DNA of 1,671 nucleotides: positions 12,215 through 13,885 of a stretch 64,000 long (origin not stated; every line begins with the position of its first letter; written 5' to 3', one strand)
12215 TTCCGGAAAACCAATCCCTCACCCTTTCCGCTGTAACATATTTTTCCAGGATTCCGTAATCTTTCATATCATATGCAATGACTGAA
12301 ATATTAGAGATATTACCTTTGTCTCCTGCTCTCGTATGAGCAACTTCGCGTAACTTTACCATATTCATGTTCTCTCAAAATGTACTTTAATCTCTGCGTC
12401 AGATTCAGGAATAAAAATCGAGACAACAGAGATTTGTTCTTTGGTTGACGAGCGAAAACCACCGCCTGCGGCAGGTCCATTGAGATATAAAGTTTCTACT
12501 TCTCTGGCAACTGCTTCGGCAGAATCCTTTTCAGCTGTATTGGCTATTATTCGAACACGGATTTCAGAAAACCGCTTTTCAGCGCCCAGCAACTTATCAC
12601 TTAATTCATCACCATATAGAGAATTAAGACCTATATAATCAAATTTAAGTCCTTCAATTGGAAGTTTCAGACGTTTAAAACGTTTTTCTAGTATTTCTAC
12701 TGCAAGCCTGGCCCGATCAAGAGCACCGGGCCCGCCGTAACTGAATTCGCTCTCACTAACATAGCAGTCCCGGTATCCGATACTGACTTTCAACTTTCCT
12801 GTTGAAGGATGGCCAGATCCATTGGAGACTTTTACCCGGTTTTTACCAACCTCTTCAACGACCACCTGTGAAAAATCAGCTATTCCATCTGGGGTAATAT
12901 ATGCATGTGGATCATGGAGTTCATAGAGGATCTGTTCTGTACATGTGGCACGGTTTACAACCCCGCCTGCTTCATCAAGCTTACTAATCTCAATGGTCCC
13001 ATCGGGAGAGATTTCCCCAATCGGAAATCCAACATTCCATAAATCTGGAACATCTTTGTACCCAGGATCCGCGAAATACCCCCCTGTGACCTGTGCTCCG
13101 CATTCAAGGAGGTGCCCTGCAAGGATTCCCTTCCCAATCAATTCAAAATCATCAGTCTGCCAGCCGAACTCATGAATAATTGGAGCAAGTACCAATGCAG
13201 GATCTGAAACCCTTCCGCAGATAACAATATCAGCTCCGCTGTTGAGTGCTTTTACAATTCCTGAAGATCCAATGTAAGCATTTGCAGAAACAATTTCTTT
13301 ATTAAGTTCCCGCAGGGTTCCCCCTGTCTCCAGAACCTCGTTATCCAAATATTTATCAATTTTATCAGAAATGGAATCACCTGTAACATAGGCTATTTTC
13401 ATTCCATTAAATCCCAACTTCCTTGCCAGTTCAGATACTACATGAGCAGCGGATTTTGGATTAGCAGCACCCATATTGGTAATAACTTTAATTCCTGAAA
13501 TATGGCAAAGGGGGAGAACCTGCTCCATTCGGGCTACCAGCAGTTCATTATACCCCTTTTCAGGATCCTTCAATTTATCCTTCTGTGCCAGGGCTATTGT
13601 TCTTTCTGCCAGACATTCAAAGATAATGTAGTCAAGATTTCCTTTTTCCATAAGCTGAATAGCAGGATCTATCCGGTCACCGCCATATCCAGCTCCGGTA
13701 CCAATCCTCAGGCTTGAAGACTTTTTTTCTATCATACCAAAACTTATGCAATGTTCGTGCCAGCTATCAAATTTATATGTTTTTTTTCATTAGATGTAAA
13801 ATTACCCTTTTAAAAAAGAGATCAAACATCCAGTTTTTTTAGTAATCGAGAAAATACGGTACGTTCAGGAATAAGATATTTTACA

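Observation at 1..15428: Candidate undescribed catabolic system: sigma54 operon joining a ketose 3-epimerase, two CocE hydrolases, a peptide-type ABC importer, split AtuA, CoA-transferase and thiolase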

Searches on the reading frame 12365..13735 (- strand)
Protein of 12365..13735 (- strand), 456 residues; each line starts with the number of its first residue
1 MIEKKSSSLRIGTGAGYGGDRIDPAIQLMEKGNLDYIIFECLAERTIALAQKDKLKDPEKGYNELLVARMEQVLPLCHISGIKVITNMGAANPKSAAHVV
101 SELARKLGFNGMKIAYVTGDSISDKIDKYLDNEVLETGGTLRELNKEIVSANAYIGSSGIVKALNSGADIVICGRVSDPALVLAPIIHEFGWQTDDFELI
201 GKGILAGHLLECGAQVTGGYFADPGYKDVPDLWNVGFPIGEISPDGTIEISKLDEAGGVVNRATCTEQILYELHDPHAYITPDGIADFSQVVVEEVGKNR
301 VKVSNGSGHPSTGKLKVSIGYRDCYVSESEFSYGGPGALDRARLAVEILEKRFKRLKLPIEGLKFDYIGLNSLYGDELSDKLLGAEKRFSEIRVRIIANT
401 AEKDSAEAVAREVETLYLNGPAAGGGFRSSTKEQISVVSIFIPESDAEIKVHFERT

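Call 7: search_protein_families(library=pfam, proteins=[window:12365-13735:-])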
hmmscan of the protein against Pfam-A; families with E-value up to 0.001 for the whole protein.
window:12365-13735:- (456 aa): 1 family
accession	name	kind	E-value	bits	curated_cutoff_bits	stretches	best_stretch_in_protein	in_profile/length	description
PF07287.17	AtuA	-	1.2e-155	519.1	22.8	1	9-453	1-437/437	Acyclic terpene utilisation family protein AtuA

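Call 8: search_protein_families(library=ncbifam, proteins=[window:12365-13735:-])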
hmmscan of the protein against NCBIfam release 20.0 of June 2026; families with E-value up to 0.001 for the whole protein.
window:12365-13735:- (456 aa): 0 families

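Call 14: find_encoding_contigs(protein=window:12365-13735:-, flank=10000, max_places=6)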
Protein window:12365-13735:- (456 aa): no gene with exactly this product is on record in the collection.

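Call 16: find_homologous_proteins(query=window:12365-13735:-, max_evalue=1e-30)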
Query window:12365-13735:- (456 aa): 8000 proteins with E <= 1e-30 among 8000 candidates; the best 120 are listed.
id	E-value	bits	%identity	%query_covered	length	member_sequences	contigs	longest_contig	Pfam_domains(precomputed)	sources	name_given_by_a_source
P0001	0.0e+0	1015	100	100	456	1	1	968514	PF07287.18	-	-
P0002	2.4e-240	816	79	100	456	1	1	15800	PF07287.18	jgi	-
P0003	1.7e-214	731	69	99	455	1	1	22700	PF07287.18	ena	-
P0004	7.7e-209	712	68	99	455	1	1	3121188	PF07287.18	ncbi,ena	-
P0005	4.0e-187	640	53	65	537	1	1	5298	PF07287.18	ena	-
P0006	3.0e-186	638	62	98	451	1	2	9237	PF07287.18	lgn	-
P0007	1.3e-185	635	63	98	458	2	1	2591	PF07287.18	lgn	-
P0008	3.2e-182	624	61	98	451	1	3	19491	PF07287.18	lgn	-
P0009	1.5e-180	619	62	98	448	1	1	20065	PF07287.18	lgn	-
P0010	2.8e-180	618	62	98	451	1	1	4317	PF07287.18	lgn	-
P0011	4.8e-180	617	61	98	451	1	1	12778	PF07287.18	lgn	-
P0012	1.6e-179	615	60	98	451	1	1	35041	PF07287.18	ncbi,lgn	-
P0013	2.8e-179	615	61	98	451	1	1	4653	PF07287.18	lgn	-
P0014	3.3e-179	614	59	98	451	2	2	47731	PF07287.18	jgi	jgi:hypothetical protein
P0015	3.5e-179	614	61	98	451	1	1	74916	PF07287.18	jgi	jgi:hypothetical protein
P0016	3.9e-179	614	60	98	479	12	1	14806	PF07287.18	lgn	-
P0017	1.9e-178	612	58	98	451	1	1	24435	PF07287.18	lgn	-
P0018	2.9e-178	611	60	98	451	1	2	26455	PF07287.18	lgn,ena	-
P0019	3.7e-178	611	61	98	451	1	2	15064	PF07287.18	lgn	-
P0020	4.2e-178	611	61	98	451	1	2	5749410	PF07287.18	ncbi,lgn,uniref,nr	ncbi:acyclic terpene utilization AtuA family protein [Clostridium scatologenes]|uniref:Acyclic terpe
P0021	4.6e-178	611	60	98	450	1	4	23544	PF07287.18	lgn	-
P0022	7.4e-178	610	60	98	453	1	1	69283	PF07287.18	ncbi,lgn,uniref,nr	ncbi:DUF1446 domain-containing protein [Clostridium sp. SYSU_GA19001]|uniref:acyclic terpene utiliza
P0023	9.9e-178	609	61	98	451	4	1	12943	PF07287.18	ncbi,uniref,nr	ncbi:DUF1446 domain-containing protein [Clostridium sp. PL3]|uniref:DUF1446 domain-containing protei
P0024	1.9e-177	609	60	98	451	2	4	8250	PF07287.18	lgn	-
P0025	1.9e-177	609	59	98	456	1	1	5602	PF07287.18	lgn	-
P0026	7.0e-177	607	60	98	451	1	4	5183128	PF07287.18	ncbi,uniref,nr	ncbi:DUF1446 domain-containing protein [Clostridium estertheticum]|uniref:DUF1446 domain-containing 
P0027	9.7e-177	606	59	98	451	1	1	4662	PF07287.18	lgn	-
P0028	1.5e-176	606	59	98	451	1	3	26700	PF07287.18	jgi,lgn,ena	-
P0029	2.6e-176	605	60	96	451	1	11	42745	PF07287.18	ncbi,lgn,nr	ncbi:MAG: hypothetical protein PWQ82_1215 [Thermosediminibacterales bacterium]|nr:hypothetical prote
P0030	3.1e-176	605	60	98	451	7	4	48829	PF07287.18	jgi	jgi:hypothetical protein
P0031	4.3e-176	604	60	98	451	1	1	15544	PF07287.18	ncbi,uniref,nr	ncbi:acyclic terpene utilization AtuA family protein [Clostridium estertheticum]|uniref:acyclic terp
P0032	9.3e-176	603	59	98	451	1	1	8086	PF07287.18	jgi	jgi:hypothetical protein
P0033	1.1e-175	603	58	98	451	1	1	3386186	PF07287.18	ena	-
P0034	1.2e-175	603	58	98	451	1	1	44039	PF07287.18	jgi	jgi:hypothetical protein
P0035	1.8e-175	602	59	98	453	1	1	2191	PF07287.18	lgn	-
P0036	2.6e-175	601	58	98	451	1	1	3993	PF07287.18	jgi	jgi:hypothetical protein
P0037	3.2e-175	601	59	98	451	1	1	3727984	PF07287.18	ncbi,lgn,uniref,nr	ncbi:acyclic terpene utilization AtuA family protein [Clostridium bovifaecis]|uniref:Acyclic terpene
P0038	3.3e-175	601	58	98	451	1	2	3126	PF07287.18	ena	-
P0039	3.7e-175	601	59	98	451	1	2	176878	PF07287.18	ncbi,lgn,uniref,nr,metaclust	ncbi:hypothetical protein CLHOM_26020 [Clostridium homopropionicum DSM 5847]|uniref:Acyclic terpene 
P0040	3.9e-175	601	60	96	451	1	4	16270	PF07287.18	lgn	-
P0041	6.4e-175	600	59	98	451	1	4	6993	PF07287.18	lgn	-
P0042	6.7e-175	600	58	98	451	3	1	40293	PF07287.18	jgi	jgi:hypothetical protein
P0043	7.9e-175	600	59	98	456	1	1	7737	PF07287.18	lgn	-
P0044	8.8e-175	600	59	98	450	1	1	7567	PF07287.18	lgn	-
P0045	1.3e-174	599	58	98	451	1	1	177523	PF07287.18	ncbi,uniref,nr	ncbi:DUF1446 domain-containing protein [Tissierella sp. MSJ-40]|uniref:DUF1446 domain-containing pro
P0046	1.6e-174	599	58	98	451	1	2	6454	PF07287.18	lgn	-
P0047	2.3e-174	598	59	98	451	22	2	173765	PF07287.18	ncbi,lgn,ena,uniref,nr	ncbi:acyclic terpene utilization AtuA family protein [uncultured Clostridium sp.]|uniref:acyclic ter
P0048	3.0e-174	598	60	98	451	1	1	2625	PF07287.18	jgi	jgi:hypothetical protein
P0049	3.2e-174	598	58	98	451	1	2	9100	PF07287.18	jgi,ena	jgi:hypothetical protein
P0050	3.9e-174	598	59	98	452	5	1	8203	PF07287.18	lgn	-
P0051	8.7e-174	596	59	98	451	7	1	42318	PF07287.18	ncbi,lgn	-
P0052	1.3e-173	596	60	98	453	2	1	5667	PF07287.18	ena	-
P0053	3.4e-173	595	59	98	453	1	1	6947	PF07287.18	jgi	jgi:Acyclic terpene utilisation family protein AtuA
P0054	3.5e-173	594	57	98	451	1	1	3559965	PF07287.18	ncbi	ncbi:acyclic terpene utilization AtuA family protein [Clostridium sp. JNZ X4-2]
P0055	4.0e-173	594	57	98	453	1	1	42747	PF07287.18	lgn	-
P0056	4.9e-173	594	57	98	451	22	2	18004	PF07287.18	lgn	-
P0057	5.7e-173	594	60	98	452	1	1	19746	PF07287.18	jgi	jgi:hypothetical protein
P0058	1.5e-172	592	57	98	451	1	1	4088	PF07287.18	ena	-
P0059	1.6e-172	592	57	98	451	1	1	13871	PF07287.18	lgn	-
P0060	1.6e-172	592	56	98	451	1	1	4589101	PF07287.18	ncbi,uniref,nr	ncbi:acyclic terpene utilization AtuA family protein [Crassaminicella profunda]|uniref:acyclic terpe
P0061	2.1e-172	592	57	98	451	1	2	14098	PF07287.18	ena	-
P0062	2.6e-172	592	57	98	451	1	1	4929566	PF07287.18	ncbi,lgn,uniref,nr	ncbi:protein of unknown function DUF1446 [Alkaliphilus metalliredigens QYMF]|uniref:Acyclic terpene 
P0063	2.8e-172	592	58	98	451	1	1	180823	PF07287.18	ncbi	-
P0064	3.4e-172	591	56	98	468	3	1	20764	PF07287.18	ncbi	-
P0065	3.9e-172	591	56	98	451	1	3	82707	PF07287.18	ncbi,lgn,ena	-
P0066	5.0e-172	591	56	98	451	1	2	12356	PF07287.18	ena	-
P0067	5.5e-172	591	56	98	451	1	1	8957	PF07287.18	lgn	-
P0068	5.5e-172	591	56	98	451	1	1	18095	PF07287.18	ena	-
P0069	8.3e-172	590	56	98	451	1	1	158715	PF07287.18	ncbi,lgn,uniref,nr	ncbi:acyclic terpene utilization AtuA family protein [Clostridium intestinale]|uniref:Acyclic terpen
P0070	9.5e-172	590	56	98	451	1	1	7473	PF07287.18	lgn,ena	-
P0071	1.2e-171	589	57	98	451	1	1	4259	PF07287.18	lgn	-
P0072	1.4e-171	589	56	98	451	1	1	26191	PF07287.18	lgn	-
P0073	1.6e-171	589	56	98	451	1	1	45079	PF07287.18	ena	-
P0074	1.6e-171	589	56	98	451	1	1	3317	PF07287.18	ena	-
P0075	1.7e-171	589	56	98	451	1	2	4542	PF07287.18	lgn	-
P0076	1.8e-171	589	56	98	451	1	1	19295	PF07287.18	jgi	-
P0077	2.1e-171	589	56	98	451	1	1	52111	PF07287.18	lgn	-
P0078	2.4e-171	588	60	98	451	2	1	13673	PF07287.18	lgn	-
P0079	2.9e-171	588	59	98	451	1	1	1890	PF07287.18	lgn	-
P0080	3.3e-171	588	56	98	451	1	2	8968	PF07287.18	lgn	-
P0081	3.5e-171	588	57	98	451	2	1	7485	PF07287.18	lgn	-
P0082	3.6e-171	588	56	98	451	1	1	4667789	PF07287.18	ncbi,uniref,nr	ncbi:acyclic terpene utilization AtuA family protein [Clostridium intestinale]|uniref:Acyclic terpen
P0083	3.9e-171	588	56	98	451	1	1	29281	PF07287.18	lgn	-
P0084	4.0e-171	588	58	98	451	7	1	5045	PF07287.18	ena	-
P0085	4.1e-171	588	56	98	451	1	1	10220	PF07287.18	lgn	-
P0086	4.3e-171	588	58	98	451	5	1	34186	PF07287.18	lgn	-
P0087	4.9e-171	587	56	98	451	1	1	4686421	PF07287.18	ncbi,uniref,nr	ncbi:acyclic terpene utilization AtuA family protein [Clostridium intestinale]|uniref:acyclic terpen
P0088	5.2e-171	587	56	98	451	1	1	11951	PF07287.18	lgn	-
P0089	6.0e-171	587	56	98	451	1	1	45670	PF07287.18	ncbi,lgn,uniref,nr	ncbi:acyclic terpene utilization AtuA family protein [Clostridium sp. YIM B02506]|uniref:acyclic ter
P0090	6.1e-171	587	56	98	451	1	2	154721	PF07287.18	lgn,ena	-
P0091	7.4e-171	587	56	98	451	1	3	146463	PF07287.18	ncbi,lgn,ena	-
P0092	8.0e-171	587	58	98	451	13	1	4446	PF07287.18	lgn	-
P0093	1.0e-170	586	56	98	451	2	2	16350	PF07287.18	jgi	-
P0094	1.2e-170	586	59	98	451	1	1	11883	PF07287.18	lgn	-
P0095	1.3e-170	586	56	98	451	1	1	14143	PF07287.18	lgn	-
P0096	1.4e-170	586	57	98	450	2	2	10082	PF07287.18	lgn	-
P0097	1.5e-170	586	56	98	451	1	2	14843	PF07287.18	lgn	-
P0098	1.6e-170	586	56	98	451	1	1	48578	PF07287.18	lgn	-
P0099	1.6e-170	586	58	98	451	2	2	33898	PF07287.18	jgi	jgi:hypothetical protein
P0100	4.2e-170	584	57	98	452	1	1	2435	PF07287.18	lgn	-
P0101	1.3e-169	583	57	98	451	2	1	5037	PF07287.18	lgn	-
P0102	1.4e-169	583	56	98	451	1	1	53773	PF07287.18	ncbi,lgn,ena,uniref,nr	ncbi:acyclic terpene utilization AtuA family protein [Clostridium intestinale]|uniref:acyclic terpen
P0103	1.4e-169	583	58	100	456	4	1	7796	PF07287.18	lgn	-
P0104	2.7e-169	582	57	98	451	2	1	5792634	PF07287.18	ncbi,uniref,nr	ncbi:acyclic terpene utilization AtuA family protein [Geosporobacter ferrireducens]|uniref:ABC trans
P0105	3.4e-169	581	56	98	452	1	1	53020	PF07287.18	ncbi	-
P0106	3.5e-169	581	57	99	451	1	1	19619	PF07287.18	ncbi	-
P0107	3.6e-169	581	57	98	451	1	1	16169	PF07287.18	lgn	-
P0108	4.0e-169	581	56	98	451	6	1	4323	PF07287.18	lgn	-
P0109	6.6e-169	580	56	98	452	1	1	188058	PF07287.18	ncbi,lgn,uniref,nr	ncbi:hypothetical protein HNQ80_001109 [Anaerosolibacter carboniphilus]|uniref:Acyclic terpene utili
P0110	6.7e-169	580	57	98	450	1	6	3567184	PF07287.18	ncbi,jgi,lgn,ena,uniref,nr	ncbi:MAG: DUF1446 domain-containing protein [Clostridium sp.]|jgi:hypothetical protein|uniref:acycli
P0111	9.7e-169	580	57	98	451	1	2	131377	PF07287.18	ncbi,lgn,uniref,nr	ncbi:DUF1446 domain-containing protein [Tissierella carlieri]|uniref:DUF1446 domain-containing prote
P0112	9.7e-169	580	57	98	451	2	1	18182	PF07287.18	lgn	-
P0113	1.0e-168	580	57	98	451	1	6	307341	PF07287.18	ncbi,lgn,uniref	ncbi:acyclic terpene utilization AtuA family protein [Tissierella sp.]|uniref:acyclic terpene utiliz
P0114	1.1e-168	580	59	98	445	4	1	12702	PF07287.18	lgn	-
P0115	1.6e-168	579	56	98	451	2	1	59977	PF07287.18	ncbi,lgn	ncbi:MAG: acyclic terpene utilization AtuA family protein [Thermotaleaceae bacterium]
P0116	3.9e-168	578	57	98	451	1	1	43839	PF07287.18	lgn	-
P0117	4.5e-168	578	57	98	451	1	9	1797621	PF07287.18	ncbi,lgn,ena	ncbi:acyclic terpene utilization AtuA family protein [Alkaliphilus crotonatoxidans]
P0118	4.9e-168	578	57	98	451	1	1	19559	PF07287.18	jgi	jgi:hypothetical protein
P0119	8.7e-168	577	57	98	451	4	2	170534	PF07287.18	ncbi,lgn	-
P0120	9.6e-168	577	57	98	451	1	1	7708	PF07287.18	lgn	-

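Call 17: find_encoding_contigs(protein=P0004, flank=10000, max_places=3)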
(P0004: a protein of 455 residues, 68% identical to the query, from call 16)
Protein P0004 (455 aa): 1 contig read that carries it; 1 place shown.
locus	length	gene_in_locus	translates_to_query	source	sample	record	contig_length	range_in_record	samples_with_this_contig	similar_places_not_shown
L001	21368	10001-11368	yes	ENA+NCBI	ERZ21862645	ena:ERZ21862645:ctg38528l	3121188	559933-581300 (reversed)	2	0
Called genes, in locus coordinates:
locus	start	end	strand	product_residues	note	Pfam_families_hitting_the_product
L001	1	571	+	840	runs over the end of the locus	PF00343:Phosphorylase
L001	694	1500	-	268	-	PF01048:PNP_UDP_1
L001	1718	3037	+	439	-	PF01547:SBP_bac_1, PF13416:SBP_bac_8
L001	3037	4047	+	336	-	PF00528:BPD_transp_1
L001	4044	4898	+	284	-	PF00528:BPD_transp_1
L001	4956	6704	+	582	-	PF02743:dCache_1, PF00672:HAMP (weak), PF06580:His_kinase, PF02518:HATPase_c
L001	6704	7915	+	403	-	PF00072:Response_reg, PF00165:HTH_AraC (weak), PF12833:HTH_18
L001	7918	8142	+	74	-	PF11391:DUF2798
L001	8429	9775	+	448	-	PF00989:PAS, PF08448:PAS_4 (weak), PF13426:PAS_9 (faint), PF00158:Sigma54_activat, PF14532:Sigma54_activ_2, PF00004:AAA (weak), PF07728:AAA_5, PF25601:AAA_lid_14, +1 more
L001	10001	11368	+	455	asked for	PF07287:AtuA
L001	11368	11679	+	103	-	PF23544:AtuA_ferredoxin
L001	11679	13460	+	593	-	PF02129:Peptidase_S15, PF08530:PepX_C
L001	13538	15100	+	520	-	PF00496:SBP_bac_5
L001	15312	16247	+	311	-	PF19300:BPD_transp_1_N, PF00528:BPD_transp_1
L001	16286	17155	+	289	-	PF12911:OppC_N, PF00528:BPD_transp_1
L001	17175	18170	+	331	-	PF00005:ABC_tran, PF13304:AAA_21 (faint), PF08352:oligo_HPY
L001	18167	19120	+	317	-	PF00005:ABC_tran, PF13304:AAA_21 (faint), PF08352:oligo_HPY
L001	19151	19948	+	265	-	PF00106:adh_short, PF01370:Epimerase, PF02719:Polysacc_synt_2 (weak), PF08659:KR, PF13561:adh_short_C2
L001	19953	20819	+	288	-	PF01261:AP_endonuc_2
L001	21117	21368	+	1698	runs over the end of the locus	PF00270:DEAD, PF04851:ResIII (faint), PF00271:Helicase_C, PF00580:UvrD-helicase, PF13245:AAA_19, PF00580:UvrD-helicase, PF13361:UvrD_C, PF13538:UvrD_C_2, +1 more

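Call 18: find_encoding_contigs(protein=P0002, flank=10000, max_places=3)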
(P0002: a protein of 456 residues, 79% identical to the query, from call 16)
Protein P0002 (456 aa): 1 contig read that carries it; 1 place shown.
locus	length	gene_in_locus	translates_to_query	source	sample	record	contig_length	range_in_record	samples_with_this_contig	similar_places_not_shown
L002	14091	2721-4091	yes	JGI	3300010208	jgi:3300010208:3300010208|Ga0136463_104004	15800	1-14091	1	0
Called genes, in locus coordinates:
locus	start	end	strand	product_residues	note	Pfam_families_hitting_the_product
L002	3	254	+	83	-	?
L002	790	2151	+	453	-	PF00989:PAS (weak), PF08448:PAS_4 (weak), PF00158:Sigma54_activat, PF14532:Sigma54_activ_2, PF00004:AAA (weak), PF07728:AAA_5, PF25601:AAA_lid_14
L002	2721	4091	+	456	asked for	PF07287:AtuA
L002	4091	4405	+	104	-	PF23544:AtuA_ferredoxin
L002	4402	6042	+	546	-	PF00496:SBP_bac_5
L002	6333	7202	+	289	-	PF19300:BPD_transp_1_N (weak), PF00528:BPD_transp_1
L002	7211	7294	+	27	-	-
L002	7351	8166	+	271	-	PF00528:BPD_transp_1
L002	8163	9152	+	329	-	PF00005:ABC_tran, PF08352:oligo_HPY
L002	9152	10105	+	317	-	PF00005:ABC_tran, PF08352:oligo_HPY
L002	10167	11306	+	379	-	PF00108:Thiolase_N, PF02803:Thiolase_C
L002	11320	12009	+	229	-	PF01144:CoA_trans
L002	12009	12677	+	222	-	PF01144:CoA_trans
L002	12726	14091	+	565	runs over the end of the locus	PF02129:Peptidase_S15, PF08530:PepX_C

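Call 19: find_encoding_contigs(protein=P0003, flank=10000, max_places=3)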
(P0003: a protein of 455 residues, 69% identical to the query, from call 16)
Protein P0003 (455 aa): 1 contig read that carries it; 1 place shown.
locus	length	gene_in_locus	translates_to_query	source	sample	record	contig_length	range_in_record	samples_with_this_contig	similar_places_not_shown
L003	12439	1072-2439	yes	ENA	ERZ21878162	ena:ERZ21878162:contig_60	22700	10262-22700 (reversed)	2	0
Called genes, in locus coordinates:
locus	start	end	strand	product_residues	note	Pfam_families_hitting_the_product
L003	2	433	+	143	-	?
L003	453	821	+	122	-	PF25601:AAA_lid_14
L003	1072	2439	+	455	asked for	PF07287:AtuA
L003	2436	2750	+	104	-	PF23544:AtuA_ferredoxin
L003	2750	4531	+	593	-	PF02129:Peptidase_S15, PF08530:PepX_C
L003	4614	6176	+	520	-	PF00496:SBP_bac_5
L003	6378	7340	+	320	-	PF19300:BPD_transp_1_N, PF00528:BPD_transp_1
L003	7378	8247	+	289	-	PF12911:OppC_N, PF00528:BPD_transp_1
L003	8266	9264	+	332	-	PF00005:ABC_tran, PF08352:oligo_HPY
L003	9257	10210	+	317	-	PF00005:ABC_tran, PF13304:AAA_21 (faint), PF08352:oligo_HPY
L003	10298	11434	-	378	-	PF11383:DUF3187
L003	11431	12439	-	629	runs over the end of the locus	PF00005:ABC_tran, PF02463:SMC_N (faint), PF13304:AAA_21 (faint), PF13401:AAA_22 (faint), PF12848:ABC_tran_Xtn, PF00005:ABC_tran, PF16326:ABC_tran_CTD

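Call 21: find_related_loci(query=A1, collection=genome_contigs, flank=10000)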
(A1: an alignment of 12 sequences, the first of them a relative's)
Query A1 (456 aa) in genome_contigs; peptide patterns used: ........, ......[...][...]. (x = any residue, [..] = any of these).
600 stretches matched a pattern (row limit reached: there are more); 595 encode a relative of the query (tblastn E <= 1e-3); the best 80 are kept; 80 distinct loci.
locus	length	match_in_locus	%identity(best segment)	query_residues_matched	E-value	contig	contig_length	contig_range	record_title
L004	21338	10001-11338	59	9-454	1e-176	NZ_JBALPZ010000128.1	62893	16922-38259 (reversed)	Neobacillus drentensis strain JJ1232 JJ-1232_contig_129, whole genome shotgun sequence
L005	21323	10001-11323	57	8-453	8e-173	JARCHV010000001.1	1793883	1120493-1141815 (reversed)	Planococcus maritimus NODE_1_length_1793883_cov_55.205900, whole genome shotgun sequence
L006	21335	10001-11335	56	9-453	6e-173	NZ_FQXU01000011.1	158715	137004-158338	Clostridium intestinale DSM 6191, whole genome shotgun sequence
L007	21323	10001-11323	56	8-453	3e-169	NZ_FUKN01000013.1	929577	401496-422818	Psychrobacter sp. JB385, whole genome shotgun sequence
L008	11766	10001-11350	56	5-454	2e-167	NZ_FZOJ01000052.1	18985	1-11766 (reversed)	Anaerovirgula multivorans strain SCA, whole genome shotgun sequence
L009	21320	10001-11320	56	9-453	2e-166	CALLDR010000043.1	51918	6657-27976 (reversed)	MAG TPA_asm: uncultured Emergencia sp. isolate SRR12395652_bin.29_CONCOCT_v1.1_MAG genome assembly, contig: ERZ1673725.5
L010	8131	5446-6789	56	9-456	1e-164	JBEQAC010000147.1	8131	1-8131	MAG: Bacillaceae bacterium isolate 03V1_S199.semibin_refined.065_sub NODE_5362_length_8131_cov_5.106447, whole genome sh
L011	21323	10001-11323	53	8-453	5e-163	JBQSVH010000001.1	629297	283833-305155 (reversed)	Psychrobacter sp. AOP7-C1-14 AOP7-C1-14_1, whole genome shotgun sequence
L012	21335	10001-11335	52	9-454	2e-162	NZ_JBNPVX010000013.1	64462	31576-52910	Fusobacterium sp. PH5-44 Ga0505218_013, whole genome shotgun sequence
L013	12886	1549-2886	54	9-455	9e-162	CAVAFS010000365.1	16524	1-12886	Bulleidia sp. isolate H07600-L1_cleanbin_000051 genome assembly, contig: Spades_H07600-L1_contig_1883, whole genome shot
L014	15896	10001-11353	52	3-454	2e-161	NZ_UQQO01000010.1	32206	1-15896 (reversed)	Uncultured Fusobacterium sp. isolate UMGS539, whole genome shotgun sequence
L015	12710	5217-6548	55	4-451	3e-160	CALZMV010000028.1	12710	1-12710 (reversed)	MAG: uncultured Clostridia bacterium isolate SRR3178346_bin.4_metaWRAP_v1.3_MAG genome assembly, contig: ERZ8974994.1472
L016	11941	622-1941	55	5-448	2e-159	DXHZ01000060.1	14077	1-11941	MAG TPA_asm: Candidatus Avanaerovorax faecigallinarum isolate Gambia13-1450 Gambia13__C78528_L14077_SAMN16086523, whole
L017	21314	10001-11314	55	8-448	3e-157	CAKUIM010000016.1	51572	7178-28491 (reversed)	MAG: uncultured Oscillospiraceae bacterium isolate REFINED_METABAT215_TOP10_CONTIGS_1500_ASSEMBLY_K77_MERGED__Hadza_MoBi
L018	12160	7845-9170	54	8-452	4e-156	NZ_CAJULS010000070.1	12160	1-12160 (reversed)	MAG: uncultured Oscillibacter sp. isolate MGBC161115, whole genome shotgun sequence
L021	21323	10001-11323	52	8-453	1e-154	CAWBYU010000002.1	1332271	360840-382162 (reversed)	MAG: uncultured Alphaproteobacteria bacterium isolate MFD03066.bin.2.19 genome assembly, contig: contig_16318, whole gen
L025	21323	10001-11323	53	8-453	9e-154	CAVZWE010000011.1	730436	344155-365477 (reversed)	MAG: uncultured Alphaproteobacteria bacterium isolate MFD02134.bin.1.189 genome assembly, contig: contig_23476, whole ge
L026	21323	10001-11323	51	8-453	6e-154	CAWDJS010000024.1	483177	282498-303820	MAG: uncultured Alphaproteobacteria bacterium isolate MFD06714.bin.1.234 genome assembly, contig: contig_3992, whole gen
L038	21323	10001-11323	51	8-453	2e-150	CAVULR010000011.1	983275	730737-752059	MAG: uncultured Alphaproteobacteria bacterium isolate MFD06526.bin.2.24 genome assembly, contig: contig_827, whole genom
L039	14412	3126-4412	51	9-443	4e-150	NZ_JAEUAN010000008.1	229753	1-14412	Rhizobium wenxiniae strain HU50 NODE_HU50_8, whole genome shotgun sequence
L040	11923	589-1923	51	3-453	2e-150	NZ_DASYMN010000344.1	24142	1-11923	MAG: Bradyrhizobium sp. isolate SMAG_U4376 k141_2129090, whole genome shotgun sequence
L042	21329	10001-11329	51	4-453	5e-150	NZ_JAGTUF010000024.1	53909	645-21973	Magnetospirillum sulfuroxidans strain J10 NODE_24_length_53909_cov_129.468662, whole genome shotgun sequence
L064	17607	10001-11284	51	9-442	2e-145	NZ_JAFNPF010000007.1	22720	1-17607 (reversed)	Snodgrassella sp. B3882 B3882_Snodgrassella_NODE_7, whole genome shotgun sequence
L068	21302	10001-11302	51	5-443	2e-145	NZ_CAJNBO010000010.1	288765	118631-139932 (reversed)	Paraburkholderia nemoris strain LMG 31836 isolate LMG 31836, whole genome shotgun sequence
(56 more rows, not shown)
